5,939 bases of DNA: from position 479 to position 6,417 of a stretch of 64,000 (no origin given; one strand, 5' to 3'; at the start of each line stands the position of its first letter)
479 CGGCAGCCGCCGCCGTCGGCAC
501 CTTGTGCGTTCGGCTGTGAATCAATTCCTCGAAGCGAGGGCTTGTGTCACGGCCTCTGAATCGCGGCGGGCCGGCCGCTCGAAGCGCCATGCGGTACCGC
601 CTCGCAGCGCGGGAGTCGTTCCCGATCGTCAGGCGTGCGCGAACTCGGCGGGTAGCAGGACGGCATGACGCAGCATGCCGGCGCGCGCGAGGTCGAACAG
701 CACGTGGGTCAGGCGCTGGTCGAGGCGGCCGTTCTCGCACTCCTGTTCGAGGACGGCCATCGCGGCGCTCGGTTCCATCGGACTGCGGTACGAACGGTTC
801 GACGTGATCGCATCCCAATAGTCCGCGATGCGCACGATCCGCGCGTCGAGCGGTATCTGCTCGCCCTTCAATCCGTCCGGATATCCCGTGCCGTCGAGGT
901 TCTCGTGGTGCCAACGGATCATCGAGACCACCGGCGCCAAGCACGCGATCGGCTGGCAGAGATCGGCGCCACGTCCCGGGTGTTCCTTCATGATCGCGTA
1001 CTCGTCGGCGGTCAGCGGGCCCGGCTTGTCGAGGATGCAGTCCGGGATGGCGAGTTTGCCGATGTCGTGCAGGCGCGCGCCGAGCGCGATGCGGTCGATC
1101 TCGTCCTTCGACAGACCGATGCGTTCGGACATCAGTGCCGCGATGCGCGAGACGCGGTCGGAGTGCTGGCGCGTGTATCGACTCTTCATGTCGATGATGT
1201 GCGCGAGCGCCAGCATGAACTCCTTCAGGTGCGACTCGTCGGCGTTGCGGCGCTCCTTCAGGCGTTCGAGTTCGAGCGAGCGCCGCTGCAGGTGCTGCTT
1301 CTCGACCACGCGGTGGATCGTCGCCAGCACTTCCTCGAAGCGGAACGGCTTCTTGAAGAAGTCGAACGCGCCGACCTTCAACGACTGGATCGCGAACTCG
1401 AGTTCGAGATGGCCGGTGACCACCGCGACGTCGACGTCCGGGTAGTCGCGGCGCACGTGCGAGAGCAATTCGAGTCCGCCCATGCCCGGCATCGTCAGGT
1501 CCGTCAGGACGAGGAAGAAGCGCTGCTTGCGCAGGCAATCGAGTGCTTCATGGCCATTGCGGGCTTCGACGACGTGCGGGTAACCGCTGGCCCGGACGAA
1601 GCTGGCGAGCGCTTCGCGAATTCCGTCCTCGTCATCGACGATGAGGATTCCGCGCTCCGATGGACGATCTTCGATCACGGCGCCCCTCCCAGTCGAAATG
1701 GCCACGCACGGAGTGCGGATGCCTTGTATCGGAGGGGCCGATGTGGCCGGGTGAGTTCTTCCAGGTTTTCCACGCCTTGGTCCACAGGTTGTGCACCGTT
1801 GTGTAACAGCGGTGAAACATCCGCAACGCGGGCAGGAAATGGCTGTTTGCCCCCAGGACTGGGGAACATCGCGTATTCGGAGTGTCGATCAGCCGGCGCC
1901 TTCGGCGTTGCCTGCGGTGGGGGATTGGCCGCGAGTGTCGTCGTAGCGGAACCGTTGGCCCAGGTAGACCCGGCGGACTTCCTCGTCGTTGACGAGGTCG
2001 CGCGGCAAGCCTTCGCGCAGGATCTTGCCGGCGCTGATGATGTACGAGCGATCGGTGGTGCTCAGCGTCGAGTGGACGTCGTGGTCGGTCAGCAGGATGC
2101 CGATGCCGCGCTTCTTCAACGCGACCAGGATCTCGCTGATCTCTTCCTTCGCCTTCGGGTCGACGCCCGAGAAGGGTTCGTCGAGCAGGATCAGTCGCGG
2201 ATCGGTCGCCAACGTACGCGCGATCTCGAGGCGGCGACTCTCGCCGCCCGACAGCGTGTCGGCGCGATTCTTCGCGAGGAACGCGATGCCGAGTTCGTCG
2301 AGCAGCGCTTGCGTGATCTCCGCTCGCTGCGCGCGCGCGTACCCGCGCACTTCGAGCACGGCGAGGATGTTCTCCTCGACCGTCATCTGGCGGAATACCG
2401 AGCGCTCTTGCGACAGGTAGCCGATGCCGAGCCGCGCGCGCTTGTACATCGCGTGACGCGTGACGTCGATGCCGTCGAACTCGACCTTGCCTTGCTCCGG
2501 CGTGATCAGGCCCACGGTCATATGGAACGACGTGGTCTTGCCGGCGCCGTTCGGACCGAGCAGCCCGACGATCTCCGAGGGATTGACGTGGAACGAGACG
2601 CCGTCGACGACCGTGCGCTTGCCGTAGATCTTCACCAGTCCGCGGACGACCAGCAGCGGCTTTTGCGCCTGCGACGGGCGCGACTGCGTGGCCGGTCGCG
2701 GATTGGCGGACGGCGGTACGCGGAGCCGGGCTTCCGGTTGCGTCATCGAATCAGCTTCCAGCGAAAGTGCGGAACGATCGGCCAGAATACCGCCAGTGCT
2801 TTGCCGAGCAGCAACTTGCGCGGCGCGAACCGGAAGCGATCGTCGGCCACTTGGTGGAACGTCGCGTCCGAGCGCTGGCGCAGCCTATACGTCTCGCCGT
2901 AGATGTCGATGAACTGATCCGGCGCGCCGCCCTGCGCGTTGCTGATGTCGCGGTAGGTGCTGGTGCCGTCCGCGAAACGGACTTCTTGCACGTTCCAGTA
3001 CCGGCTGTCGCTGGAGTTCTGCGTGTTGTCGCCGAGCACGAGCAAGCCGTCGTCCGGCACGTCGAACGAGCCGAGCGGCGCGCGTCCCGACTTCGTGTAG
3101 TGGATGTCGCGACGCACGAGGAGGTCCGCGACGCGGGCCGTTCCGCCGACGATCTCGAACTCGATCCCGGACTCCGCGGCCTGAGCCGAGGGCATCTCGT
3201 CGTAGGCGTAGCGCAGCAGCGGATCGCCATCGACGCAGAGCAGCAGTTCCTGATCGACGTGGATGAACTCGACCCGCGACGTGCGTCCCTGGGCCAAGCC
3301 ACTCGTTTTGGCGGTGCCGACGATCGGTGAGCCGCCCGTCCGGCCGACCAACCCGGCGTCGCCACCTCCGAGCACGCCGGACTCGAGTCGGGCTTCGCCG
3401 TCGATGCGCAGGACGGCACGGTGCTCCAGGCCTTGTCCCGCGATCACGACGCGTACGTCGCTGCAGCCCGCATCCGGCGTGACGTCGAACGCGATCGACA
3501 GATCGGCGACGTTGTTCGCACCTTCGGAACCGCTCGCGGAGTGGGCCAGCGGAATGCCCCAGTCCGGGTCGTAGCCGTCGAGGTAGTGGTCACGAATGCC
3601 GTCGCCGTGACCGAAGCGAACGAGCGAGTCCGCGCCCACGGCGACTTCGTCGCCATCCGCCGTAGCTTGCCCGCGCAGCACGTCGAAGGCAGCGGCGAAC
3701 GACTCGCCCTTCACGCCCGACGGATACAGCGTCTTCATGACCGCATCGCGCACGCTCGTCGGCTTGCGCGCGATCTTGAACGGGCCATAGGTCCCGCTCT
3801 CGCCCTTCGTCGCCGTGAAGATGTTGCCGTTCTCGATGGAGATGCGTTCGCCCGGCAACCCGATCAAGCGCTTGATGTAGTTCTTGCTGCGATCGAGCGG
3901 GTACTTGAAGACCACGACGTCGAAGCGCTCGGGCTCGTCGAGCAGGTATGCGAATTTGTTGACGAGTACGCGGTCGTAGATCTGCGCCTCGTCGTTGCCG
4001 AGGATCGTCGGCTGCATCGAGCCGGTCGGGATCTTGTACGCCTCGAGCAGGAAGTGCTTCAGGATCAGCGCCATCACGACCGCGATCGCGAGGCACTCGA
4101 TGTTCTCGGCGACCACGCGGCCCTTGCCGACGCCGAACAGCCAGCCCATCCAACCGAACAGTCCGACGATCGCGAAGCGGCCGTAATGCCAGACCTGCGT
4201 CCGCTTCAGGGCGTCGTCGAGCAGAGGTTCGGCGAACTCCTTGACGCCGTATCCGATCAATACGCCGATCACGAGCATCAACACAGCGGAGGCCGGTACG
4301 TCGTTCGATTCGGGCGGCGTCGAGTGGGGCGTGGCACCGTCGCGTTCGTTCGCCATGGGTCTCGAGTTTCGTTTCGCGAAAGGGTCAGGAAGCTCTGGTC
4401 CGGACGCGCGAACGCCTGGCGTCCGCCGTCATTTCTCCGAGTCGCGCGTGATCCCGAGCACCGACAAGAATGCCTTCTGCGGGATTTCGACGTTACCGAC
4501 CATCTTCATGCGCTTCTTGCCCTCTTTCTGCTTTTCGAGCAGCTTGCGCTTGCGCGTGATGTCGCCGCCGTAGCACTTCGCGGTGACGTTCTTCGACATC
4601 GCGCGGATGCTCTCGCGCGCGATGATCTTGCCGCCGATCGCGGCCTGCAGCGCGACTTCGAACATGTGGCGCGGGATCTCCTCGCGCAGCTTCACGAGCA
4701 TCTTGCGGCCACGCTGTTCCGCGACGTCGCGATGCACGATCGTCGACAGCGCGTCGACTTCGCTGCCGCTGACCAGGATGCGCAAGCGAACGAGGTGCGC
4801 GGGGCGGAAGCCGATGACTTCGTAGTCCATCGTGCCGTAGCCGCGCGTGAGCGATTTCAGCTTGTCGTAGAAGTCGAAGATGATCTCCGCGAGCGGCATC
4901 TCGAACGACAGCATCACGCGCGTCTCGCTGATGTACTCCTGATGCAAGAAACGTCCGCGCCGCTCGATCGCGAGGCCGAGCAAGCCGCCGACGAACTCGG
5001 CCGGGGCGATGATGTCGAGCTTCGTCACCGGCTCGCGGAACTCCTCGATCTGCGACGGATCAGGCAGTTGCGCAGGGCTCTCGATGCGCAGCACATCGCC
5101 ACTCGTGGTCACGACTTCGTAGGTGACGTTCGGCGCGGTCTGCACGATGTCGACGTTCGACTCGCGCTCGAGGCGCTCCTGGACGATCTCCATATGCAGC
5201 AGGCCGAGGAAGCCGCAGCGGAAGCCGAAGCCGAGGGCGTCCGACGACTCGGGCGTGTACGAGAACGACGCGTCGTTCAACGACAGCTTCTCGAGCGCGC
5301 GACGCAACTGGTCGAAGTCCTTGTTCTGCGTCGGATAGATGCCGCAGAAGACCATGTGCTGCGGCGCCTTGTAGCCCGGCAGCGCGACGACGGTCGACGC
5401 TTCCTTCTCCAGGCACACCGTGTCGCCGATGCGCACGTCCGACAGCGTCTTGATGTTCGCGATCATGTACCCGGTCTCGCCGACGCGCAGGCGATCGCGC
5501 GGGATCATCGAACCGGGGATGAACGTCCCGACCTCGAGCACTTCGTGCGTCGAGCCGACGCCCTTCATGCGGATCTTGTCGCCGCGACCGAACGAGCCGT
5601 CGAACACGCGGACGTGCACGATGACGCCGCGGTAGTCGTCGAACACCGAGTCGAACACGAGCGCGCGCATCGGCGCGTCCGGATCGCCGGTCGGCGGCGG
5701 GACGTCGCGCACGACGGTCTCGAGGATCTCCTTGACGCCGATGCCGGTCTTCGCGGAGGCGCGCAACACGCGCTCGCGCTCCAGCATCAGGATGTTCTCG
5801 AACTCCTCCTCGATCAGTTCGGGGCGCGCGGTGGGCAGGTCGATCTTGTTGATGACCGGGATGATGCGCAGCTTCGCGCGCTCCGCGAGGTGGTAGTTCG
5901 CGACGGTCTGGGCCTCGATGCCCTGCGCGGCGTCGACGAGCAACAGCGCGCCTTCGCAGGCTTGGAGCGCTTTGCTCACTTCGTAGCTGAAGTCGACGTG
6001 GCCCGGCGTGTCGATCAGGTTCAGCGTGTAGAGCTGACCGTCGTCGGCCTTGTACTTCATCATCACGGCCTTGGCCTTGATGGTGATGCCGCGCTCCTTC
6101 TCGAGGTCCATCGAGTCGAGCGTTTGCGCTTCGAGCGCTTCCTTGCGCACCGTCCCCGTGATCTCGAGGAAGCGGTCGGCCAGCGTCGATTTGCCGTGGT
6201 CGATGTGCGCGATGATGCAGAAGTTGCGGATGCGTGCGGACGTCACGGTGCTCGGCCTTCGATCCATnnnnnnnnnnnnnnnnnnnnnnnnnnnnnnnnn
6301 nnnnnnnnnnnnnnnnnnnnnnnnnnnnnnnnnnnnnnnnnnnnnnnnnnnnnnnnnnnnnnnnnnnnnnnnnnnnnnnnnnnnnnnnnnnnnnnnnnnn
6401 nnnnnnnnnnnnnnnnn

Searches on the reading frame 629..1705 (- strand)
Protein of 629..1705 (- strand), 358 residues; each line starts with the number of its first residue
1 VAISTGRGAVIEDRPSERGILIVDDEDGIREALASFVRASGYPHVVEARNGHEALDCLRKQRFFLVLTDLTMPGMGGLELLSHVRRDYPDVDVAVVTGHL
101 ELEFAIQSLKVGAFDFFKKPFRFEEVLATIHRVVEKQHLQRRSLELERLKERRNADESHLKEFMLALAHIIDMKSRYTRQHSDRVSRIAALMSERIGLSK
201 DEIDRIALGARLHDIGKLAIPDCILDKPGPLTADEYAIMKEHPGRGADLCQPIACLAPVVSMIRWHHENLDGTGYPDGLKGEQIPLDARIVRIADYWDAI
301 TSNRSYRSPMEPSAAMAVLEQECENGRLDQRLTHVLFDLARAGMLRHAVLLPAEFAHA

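Call 8: search_protein_families(library=pfam, proteins=[window:629-1705:-], max_evalue=0.0001)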
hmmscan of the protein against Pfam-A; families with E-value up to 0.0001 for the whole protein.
window:629-1705:- (358 aa): 3 families
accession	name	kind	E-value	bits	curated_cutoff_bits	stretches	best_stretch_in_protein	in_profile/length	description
PF13487.12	HD_5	-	7.8e-38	130.3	27.2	1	167-331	3-169/170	HD domain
PF00072.30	Response_reg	-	2.2e-28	99.1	30.2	1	20-130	1-110/111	Response regulator receiver domain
PF01966.28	HD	-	1.6e-18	67.5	22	1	180-299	3-115/116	HD domain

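Call 52: search_protein_families(library=ncbifam, proteins=[window:629-1705:-], max_evalue=0.01)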
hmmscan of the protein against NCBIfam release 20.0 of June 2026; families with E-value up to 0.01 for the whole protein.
window:629-1705:- (358 aa): 105 families (the best 25 are shown)
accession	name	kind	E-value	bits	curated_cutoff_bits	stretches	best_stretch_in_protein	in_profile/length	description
NF053512.1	nitric_RR_NosR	exception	2.4e-61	208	400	2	163-340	177-354/422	response regulator c-di-GMP phosphodiesterase, NosR family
NF051870.1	NAssimRespRegNtrX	equivalog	8.1e-27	94.2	600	1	19-169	3-150/452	nitrogen assimilation response regulator NtrX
NF008469.0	PRK11361.1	equivalog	1.4e-23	83.3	714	1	18-148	5-134/461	acetoacetate metabolism transcriptional regulator AtoC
NF006900.1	PRK09390.1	equivalog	1.9e-22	79.8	255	1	18-143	5-129/203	response regulator FixJ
TIGR01818.1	ntrC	equivalog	3e-21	75.7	558.6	1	20-143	1-123/463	nitrogen regulation protein NR(I)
NF047793.1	ResRegPgtA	equivalog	9e-20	70.9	650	1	17-155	5-144/414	two-component system response regulator PgtA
NF045505.1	RR_RssB_Pseudo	equivalog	4.1e-19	68.9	700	1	19-155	7-138/394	two-component system response regulator RssB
NF008176.1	PRK10923.1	equivalog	4.2e-19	68.5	620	1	20-143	6-128/469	nitrogen regulation protein NR(I)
NF046020.1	HisKinCckABruc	equivalog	3.5e-18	64.9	1000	1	17-134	749-867/868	cell cycle histidine kinase CckA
NF040689.1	MtrAB_MtrA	equivalog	5.1e-17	62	300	1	20-150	1-130/219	MtrAB system response regulator MtrA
NF053854.1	RespRegPhoBBctds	equivalog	5.6e-17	61.8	270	1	20-143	1-124/225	two-component system response regulator PhoB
TIGR02915.1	PEP_resp_reg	equivalog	1.7e-16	60.1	502.6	1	20-151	1-134/445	PEP-CTERM-box response regulator transcription factor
TIGR02154.1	PhoB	equivalog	2.5e-16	59.7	296.2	1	18-150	3-138/226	phosphate regulon transcriptional regulator PhoB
NF046022.1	RespRegCpdRBruc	equivalog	2.8e-16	59.6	180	1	20-135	4-118/120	cell cycle two-component system response regulator CpdR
NF045944.1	ResRegRpaBCyano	equivalog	3.6e-16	59.2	330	1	21-140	1-118/229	response regulator transcription factor RpaB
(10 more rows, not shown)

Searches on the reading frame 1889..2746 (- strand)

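Call 8: search_protein_families(library=pfam, proteins=[window:1889-2746:-], max_evalue=0.0001)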
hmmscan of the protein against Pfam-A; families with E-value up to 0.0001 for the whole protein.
window:1889-2746:- (285 aa): 2 families
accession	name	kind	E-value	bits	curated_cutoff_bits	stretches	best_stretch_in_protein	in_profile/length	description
PF00005.33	ABC_tran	-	8.8e-36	124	25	1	48-192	2-136/137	ABC transporter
PF13304.12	AAA_21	-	4.1e-07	30.8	27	1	175-223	248-299/304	AAA domain, putative AbiEii toxin, Type IV TA system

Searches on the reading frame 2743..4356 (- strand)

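Call 8: search_protein_families(library=pfam, proteins=[window:2743-4356:-], max_evalue=0.0001)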
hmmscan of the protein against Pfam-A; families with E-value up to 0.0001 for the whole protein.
window:2743-4356:- (537 aa): 1 family
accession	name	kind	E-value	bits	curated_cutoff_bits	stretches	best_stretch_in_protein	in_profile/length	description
PF10502.14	Peptidase_S26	-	2.3e-33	115.9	22.9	2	84-182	3-95/168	Signal peptidase, peptidase S26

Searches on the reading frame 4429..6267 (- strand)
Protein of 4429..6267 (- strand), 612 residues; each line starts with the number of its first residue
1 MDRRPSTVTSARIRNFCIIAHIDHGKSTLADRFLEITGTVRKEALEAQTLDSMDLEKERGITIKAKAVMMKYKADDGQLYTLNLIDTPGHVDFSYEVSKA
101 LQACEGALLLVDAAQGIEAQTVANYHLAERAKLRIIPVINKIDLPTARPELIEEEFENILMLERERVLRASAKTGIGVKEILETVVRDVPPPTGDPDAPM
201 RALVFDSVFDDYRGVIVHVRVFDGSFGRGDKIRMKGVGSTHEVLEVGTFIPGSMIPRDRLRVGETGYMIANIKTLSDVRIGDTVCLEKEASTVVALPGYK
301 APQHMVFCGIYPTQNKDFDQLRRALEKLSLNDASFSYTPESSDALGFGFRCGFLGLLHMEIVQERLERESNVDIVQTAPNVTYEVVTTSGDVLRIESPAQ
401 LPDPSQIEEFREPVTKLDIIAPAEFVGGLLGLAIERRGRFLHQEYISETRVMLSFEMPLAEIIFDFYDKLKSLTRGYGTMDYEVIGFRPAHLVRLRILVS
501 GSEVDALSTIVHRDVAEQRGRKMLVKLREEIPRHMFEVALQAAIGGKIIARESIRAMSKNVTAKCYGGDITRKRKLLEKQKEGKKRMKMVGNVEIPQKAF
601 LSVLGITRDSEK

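Call 8: search_protein_families(library=pfam, proteins=[window:4429-6267:-], max_evalue=0.0001)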
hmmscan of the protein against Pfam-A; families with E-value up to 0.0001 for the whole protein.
window:4429-6267:- (612 aa): 6 families
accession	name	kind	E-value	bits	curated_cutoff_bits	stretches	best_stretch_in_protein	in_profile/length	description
PF00009.33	GTP_EFTU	-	7.1e-54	182.7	26.5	1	12-190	2-187/188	Elongation factor Tu GTP binding domain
PF06421.17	LepA_C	-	9.1e-49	164.5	29.7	1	500-604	2-106/107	GTP-binding protein LepA C-terminus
PF00679.30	EFG_C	-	7.4e-20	71.2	27.9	1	410-494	2-85/89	Elongation factor G C-terminus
PF03144.31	GTP_EFTU_D2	-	9.3e-10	39.2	30.3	1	214-285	1-73/73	Elongation factor Tu domain 2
PF14492.12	EFG_III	-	1.2e-06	28.9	27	1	302-374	2-71/75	Elongation Factor G, domain III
PF00071.28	Ras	-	5.2e-05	23.3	21.6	0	56-189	25-160/162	Ras family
